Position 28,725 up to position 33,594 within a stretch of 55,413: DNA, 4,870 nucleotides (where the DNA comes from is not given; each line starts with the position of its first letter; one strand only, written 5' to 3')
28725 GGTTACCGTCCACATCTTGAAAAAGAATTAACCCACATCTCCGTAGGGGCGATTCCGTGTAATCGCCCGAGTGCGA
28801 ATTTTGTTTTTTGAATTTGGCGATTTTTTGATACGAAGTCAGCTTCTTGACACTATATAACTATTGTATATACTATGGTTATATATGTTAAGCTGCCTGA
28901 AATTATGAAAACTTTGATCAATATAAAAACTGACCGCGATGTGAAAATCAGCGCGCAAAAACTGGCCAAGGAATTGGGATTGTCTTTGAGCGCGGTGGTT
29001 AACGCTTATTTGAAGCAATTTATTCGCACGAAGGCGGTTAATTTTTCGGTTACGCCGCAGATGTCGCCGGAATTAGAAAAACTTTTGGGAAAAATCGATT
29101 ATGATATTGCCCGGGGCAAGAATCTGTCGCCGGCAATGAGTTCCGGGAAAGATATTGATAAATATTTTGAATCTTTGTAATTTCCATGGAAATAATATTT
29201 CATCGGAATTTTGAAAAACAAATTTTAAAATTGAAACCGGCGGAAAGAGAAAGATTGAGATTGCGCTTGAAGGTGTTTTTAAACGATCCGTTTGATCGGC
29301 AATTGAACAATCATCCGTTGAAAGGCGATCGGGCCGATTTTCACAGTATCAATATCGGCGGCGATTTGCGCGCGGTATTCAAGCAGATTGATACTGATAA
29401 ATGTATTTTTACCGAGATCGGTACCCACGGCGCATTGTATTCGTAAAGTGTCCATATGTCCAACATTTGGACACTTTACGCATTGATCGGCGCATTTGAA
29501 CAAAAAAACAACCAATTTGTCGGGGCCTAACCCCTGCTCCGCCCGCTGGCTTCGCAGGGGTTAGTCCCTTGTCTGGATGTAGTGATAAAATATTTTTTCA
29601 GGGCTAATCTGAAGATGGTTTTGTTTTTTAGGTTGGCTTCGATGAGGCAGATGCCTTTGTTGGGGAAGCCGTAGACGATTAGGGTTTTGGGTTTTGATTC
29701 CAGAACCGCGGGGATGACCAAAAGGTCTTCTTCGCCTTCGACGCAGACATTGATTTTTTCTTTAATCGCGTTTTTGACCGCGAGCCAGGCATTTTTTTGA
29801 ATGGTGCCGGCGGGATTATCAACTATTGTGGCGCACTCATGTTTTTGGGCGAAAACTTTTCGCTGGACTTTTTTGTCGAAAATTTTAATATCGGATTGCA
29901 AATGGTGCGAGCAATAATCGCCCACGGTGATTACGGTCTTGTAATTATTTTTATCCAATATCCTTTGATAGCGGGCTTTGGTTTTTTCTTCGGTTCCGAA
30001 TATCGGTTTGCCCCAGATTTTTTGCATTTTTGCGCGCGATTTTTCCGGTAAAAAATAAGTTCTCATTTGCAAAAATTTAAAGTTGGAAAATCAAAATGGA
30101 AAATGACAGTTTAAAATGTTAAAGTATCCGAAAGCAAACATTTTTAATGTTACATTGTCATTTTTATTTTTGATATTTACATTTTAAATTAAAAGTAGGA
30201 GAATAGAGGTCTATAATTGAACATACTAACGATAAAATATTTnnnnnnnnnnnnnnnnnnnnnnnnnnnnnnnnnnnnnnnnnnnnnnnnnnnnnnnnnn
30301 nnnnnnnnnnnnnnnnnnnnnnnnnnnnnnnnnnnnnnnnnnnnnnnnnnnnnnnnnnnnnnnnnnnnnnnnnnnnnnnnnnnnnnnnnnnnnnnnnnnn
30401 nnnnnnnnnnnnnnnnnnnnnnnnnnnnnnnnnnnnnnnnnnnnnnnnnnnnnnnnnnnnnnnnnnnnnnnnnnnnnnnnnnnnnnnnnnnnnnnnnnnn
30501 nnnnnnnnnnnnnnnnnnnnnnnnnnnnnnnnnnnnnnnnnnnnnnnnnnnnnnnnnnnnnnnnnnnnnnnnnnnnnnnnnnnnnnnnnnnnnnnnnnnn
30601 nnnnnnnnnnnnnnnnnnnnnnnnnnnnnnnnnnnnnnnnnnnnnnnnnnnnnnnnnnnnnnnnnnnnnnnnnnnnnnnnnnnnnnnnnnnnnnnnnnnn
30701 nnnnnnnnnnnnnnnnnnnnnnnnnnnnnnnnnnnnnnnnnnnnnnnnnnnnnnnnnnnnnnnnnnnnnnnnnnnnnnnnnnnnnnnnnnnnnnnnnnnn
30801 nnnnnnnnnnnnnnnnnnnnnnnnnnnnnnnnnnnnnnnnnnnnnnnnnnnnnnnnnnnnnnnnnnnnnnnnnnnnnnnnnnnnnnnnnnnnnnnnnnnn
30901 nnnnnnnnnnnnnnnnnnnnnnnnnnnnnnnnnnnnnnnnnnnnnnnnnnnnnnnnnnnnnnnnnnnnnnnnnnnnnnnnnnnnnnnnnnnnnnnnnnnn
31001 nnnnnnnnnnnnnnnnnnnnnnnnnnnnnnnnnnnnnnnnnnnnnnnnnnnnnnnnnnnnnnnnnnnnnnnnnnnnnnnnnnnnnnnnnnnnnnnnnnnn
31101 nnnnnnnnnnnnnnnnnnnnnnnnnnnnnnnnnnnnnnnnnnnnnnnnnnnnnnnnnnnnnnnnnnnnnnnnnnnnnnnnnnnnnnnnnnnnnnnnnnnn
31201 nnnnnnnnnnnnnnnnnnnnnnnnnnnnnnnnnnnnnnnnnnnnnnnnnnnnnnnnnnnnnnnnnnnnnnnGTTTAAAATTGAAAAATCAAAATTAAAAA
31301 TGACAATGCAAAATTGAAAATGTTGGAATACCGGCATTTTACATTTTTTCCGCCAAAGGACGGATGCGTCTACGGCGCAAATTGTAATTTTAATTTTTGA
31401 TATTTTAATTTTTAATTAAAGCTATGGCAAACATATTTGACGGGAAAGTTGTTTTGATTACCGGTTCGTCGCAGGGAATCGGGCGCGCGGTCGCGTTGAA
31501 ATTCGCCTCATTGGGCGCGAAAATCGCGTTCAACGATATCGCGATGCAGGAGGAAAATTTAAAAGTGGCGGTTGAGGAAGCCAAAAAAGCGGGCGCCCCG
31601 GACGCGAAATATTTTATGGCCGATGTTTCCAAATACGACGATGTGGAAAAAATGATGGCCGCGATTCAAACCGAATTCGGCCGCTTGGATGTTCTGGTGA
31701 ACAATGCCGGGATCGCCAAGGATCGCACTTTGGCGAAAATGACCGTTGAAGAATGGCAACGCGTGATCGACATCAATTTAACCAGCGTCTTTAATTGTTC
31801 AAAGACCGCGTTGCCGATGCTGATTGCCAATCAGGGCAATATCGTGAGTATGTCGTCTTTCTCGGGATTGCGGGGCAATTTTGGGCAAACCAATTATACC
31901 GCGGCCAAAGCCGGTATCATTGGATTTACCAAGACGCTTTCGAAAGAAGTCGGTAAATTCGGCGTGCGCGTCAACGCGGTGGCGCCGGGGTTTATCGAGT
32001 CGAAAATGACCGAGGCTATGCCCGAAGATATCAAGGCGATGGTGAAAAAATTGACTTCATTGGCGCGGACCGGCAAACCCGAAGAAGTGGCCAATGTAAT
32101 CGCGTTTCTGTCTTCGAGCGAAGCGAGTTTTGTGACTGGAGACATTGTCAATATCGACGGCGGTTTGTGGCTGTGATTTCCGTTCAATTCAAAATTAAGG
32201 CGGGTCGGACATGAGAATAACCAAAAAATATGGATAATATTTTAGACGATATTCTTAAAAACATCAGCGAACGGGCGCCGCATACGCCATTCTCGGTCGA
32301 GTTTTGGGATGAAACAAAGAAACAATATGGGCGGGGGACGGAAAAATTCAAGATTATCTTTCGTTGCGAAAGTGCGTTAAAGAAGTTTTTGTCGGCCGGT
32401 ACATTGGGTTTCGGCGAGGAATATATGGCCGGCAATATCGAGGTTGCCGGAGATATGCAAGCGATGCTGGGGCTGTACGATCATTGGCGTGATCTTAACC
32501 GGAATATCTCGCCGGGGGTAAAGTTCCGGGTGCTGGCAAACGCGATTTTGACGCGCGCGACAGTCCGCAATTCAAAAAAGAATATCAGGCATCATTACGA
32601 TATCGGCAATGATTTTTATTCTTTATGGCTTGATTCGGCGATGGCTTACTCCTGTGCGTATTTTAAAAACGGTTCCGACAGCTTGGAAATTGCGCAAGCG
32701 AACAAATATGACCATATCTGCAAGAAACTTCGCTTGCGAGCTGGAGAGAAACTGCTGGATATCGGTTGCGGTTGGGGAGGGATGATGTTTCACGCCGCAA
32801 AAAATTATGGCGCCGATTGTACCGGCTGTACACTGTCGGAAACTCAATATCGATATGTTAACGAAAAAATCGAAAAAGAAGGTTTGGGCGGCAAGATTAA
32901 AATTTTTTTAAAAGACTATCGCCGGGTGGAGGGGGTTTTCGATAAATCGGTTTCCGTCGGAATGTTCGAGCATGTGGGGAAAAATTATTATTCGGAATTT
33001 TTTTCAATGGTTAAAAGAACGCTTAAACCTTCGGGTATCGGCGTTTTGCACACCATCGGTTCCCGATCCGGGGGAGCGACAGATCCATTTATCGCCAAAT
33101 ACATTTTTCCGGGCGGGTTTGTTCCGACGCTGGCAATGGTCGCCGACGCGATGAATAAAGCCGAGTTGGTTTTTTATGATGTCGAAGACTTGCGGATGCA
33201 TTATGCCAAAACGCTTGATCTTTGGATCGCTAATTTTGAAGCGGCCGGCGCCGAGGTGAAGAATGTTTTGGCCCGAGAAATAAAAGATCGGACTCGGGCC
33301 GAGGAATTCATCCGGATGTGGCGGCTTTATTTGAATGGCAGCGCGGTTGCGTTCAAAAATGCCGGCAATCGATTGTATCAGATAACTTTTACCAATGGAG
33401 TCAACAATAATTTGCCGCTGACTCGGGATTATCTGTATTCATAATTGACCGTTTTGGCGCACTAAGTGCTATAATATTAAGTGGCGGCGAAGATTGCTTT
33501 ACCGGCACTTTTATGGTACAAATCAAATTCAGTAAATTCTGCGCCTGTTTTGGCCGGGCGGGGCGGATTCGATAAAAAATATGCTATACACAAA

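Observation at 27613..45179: Lipid-synthesis cluster with no ACP, KAS, FabD or AcpS: candidate CoA-based fatty-acid and membrane-lipid pathway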

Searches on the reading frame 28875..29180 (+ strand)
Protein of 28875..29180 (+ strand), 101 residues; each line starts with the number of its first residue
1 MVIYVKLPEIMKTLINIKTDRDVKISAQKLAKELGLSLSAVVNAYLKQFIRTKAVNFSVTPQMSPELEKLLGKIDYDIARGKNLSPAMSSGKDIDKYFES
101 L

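Call 3: search_protein_families(library=pfam, proteins=[window:28875-29180:+], max_evalue=0.01)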
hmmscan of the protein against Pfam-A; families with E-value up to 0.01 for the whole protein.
window:28875-29180:+ (101 aa): 4 families
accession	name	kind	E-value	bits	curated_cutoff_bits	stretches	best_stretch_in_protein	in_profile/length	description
PF19891.5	DUF6364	-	1.3e-06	29.2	27.3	1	11-78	1-57/70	Family of unknown function (DUF6364)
PF04221.18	RelB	-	2.8e-06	27.6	22.4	1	14-61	3-50/82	RelB antitoxin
PF08279.18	HTH_11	-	0.0045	17.3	25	1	19-43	11-34/55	HTH domain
PF18024.7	HTH_50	-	0.0059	16.7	27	1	26-43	25-42/50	Helix-turn-helix domain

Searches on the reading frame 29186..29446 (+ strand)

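Call 3: search_protein_families(library=pfam, proteins=[window:29186-29446:+], max_evalue=0.01)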
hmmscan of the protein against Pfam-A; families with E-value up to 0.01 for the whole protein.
window:29186-29446:+ (86 aa): 1 family
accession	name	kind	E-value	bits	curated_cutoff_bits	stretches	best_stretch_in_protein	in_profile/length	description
PF15738.11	YafQ_toxin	-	3.3e-06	27.7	30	1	2-85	2-87/88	Bacterial toxin of type II toxin-antitoxin system, YafQ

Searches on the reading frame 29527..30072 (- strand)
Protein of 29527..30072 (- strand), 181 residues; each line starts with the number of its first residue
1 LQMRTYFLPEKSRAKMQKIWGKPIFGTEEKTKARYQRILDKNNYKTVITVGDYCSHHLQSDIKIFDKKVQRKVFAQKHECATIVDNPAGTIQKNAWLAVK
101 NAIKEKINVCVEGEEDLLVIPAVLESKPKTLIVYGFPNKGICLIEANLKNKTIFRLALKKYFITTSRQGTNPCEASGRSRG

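Call 3: search_protein_families(library=pfam, proteins=[window:29527-30072:-], max_evalue=0.01)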
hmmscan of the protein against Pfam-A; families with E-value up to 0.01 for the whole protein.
window:29527-30072:- (181 aa): 1 family
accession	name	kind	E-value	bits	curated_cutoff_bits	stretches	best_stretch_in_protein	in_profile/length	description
PF04019.17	DUF359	-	6e-24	84.5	25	1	54-158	6-122/126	Protein of unknown function (DUF359)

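Call 64: search_protein_families(library=ncbifam, proteins=[window:29527-30072:-], max_evalue=0.001)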
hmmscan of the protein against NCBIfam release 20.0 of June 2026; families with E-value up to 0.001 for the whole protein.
window:29527-30072:- (181 aa): 5 families
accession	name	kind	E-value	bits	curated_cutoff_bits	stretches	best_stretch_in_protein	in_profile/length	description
NF041125.1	deph_CoA_kin_Thcocales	equivalog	1.2e-17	63.9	300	1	6-151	3-159/176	GTP-dependent dephospho-CoA kinase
NF002248.0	PRK01160.1-3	equivalog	7.6e-16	58.2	300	1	5-148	6-160/180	hypothetical protein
NF002246.0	PRK01160.1-1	equivalog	1e-14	54.5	324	1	6-147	5-157/178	hypothetical protein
NF002247.0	PRK01160.1-2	equivalog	3.9e-11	43.2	339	1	45-153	37-153/165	hypothetical protein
NF002249.0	PRK01160.1-4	equivalog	2.1e-10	40.6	270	1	45-145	39-147/166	hypothetical protein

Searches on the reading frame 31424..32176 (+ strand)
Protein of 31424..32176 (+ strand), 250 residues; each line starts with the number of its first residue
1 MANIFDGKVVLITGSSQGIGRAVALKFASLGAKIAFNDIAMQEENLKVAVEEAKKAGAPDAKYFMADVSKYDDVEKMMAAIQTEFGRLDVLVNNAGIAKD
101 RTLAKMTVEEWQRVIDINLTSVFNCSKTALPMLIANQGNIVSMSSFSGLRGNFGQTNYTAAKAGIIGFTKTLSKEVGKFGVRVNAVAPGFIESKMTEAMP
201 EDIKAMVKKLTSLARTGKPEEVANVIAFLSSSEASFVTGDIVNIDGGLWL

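Call 3: search_protein_families(library=pfam, proteins=[window:31424-32176:+], max_evalue=0.01)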
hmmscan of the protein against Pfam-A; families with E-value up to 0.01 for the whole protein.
window:31424-32176:+ (250 aa): 4 families
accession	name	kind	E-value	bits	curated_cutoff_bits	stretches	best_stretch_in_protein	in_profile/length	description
PF13561.12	adh_short_C2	-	2.9e-67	227.1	27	1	16-248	5-235/236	Enoyl-(Acyl carrier protein) reductase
PF00106.31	adh_short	-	4.7e-60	202.9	26.6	1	8-202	1-193/195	short chain dehydrogenase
PF08659.16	KR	-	7.4e-20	72.1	22.6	1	10-170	3-161/180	KR domain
PF23441.1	SDR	-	2.3e-06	27.6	27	1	3-250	3-257/258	SDR-like rossmann domain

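Call 21: search_protein_families(library=ncbifam, proteins=[window:31424-32176:+], max_evalue=0.001)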
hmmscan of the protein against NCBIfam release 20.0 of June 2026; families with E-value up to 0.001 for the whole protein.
window:31424-32176:+ (250 aa): 235 families (the best 25 are shown)
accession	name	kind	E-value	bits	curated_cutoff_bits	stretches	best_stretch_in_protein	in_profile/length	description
NF004198.0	PRK05653.1-3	equivalog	7.8e-85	284.3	296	1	3-249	3-247/248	3-oxoacyl-ACP reductase FabG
TIGR01830.1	3oxo_ACP_reduc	equivalog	3.9e-84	282.1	297.75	1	10-248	1-238/239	3-oxoacyl-[acyl-carrier-protein] reductase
NF004197.0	PRK05653.1-1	equivalog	1.4e-75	254.1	332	1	2-249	2-247/249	3-oxoacyl-ACP reductase FabG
NF009466.0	PRK12826.1-2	subfamily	1.6e-75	253.8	222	1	8-248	4-244/248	3-oxoacyl-ACP reductase FabG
NF052558.1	MBtsdlDhBudC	equivalog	1.5e-74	250.7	270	1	5-248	1-241/250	meso-2,3-butanediol dehydrogenase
TIGR01829.1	AcAcCoA_reduct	subfamily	2.6e-72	243.4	302.1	1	8-249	1-241/242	acetoacetyl-CoA reductase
NF006110.0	PRK08261.1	equivalog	8e-70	236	410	1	5-246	212-448/454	3-oxoacyl-ACP reductase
NF009464.0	PRK12824.1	subfamily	3.1e-68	230.1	269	1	8-249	3-243/245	3-oxoacyl-ACP reductase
NF004199.0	PRK05653.1-4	equivalog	1.7e-66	224.4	301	1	5-249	3-246/247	3-oxoacyl-ACP reductase FabG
NF009546.0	PRK12935.1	equivalog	2.2e-66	223.9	418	1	5-249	4-246/247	acetoacetyl-CoA reductase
NF053542.1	FlxB_rubin_SDR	equivalog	1.4e-65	221.4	340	1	8-248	1-239/239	flexirubin biosynthesis SDR family reductase FlxB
NF006072.0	PRK08217.1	subfamily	1.1e-64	218.7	298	1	6-249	4-252/253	3-ketoacyl-(acyl-carrier-protein) reductase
NF004200.0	PRK05653.1-5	equivalog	1.2e-64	218.2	273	1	8-248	3-241/242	3-oxoacyl-ACP reductase FabG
NF005559.1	PRK07231.1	subfamily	5.5e-63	212.8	215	1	5-248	2-247/249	glucose 1-dehydrogenase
NF004818.0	PRK06172.1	equivalog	6.9e-60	202.5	336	1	1-248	1-250/253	SDR family oxidoreductase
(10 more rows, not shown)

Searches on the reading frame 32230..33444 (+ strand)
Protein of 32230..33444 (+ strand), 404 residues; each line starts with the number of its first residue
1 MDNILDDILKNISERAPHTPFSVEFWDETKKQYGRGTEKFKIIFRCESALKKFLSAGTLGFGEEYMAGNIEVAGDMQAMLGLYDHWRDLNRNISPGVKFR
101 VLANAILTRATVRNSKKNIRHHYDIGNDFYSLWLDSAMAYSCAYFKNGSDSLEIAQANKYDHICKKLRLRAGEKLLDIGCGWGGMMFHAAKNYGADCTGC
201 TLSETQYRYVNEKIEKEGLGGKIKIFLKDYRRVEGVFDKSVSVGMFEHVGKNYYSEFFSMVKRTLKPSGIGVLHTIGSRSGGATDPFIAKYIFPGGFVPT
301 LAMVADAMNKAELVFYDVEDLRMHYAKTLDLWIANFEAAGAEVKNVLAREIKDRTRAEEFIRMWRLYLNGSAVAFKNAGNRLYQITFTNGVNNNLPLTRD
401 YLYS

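Call 3: search_protein_families(library=pfam, proteins=[window:32230-33444:+], max_evalue=0.01)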
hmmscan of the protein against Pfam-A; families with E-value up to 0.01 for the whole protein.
window:32230-33444:+ (404 aa): 7 families
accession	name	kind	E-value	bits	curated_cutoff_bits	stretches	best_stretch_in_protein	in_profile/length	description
PF02353.26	CMAS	-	3.2e-89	299.3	27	1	114-385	5-273/273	Mycolic acid cyclopropane synthetase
PF25371.1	DUF7884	-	1.3e-16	61.1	27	1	9-80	2-75/90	Domain of unknown function (DUF7884)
PF13649.12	Methyltransf_25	-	1.8e-13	51.4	27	1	176-269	2-97/97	Methyltransferase domain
PF08241.18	Methyltransf_11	-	3.2e-11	44.1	21.2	1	176-271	1-93/95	Methyltransferase domain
PF08242.18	Methyltransf_12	-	3.1e-06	28.3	30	1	176-269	1-96/98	Methyltransferase domain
PF13489.12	Methyltransf_23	-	7.7e-05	22.9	27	1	165-280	14-123/164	Methyltransferase domain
PF13847.12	Methyltransf_31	-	0.0029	17.8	27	1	170-275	2-111/145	Methyltransferase domain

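Call 21: search_protein_families(library=ncbifam, proteins=[window:32230-33444:+], max_evalue=0.001)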
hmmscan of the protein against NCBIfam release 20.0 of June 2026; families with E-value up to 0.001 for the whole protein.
window:32230-33444:+ (404 aa): 13 families
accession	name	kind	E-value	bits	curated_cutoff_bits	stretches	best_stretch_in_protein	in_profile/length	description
NF053839.1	CPFASynBruc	equivalog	5.8e-101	338.4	600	1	4-402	4-396/410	cyclopropane fatty acid synthase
NF008686.0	PRK11705.1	equivalog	2.6e-91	306.6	400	1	36-395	33-379/383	cyclopropane fatty acyl phospholipid synthase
NF040703.1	cyclopro_CfaB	exception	2.5e-87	293.2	650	1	18-403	13-393/393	C17 cyclopropane fatty acid synthase CfaB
NF040660.1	mycolic_MTase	equivalog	1.3e-51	175.9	390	1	115-386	4-280/283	cyclopropane mycolic acid synthase family methyltransferase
NF041943.1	GPPMT_Stmyces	equivalog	3.9e-11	43.3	400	1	119-266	28-172/272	geranyl diphosphate 2-C-methyltransferase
NF043040.1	corrin_prot_MT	hypoth_equivalog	4.8e-08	32.7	180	1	160-270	31-144/216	corrinoid protein-associated methyltransferase CpaM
TIGR01983.1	UbiG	equivalog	1.1e-06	28.1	102.95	1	170-277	48-155/228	bifunctional 2-polyprenyl-6-hydroxyphenol methylase/3-demethylubiquinol 3-O-methyltransferase UbiG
TIGR02021.1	BchM-ChlM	equivalog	2.7e-06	27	158.9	1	169-259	52-141/218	magnesium protoporphyrin IX methyltransferase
TIGR01934.1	MenG_MenH_UbiE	subfamily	0.00015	21.2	158.35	1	161-227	29-94/223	ubiquinone/menaquinone biosynthesis methyltransferase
NF045667.1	MTase_DVU1556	equivalog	0.00025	20.5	155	1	163-212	14-63/213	DVU_1556 family methyltransferase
NF001244.0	PRK00216.1-5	equivalog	0.00041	19.7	216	1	162-232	39-111/236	bifunctional demethylmenaquinone methyltransferase/2-methoxy-6-polyprenyl-1,4-benzoquinol methylase UbiE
NF011650.0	PRK15068.1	equivalog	0.00053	19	209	1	158-276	109-228/324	tRNA 5-methoxyuridine(34)/uridine 5-oxyacetic acid(34) synthase CmoB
TIGR02469.1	CbiT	equivalog_domain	0.0007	19.9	78.3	0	165-273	13-120/124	precorrin-6Y C5,15-methyltransferase (decarboxylating) subunit CbiT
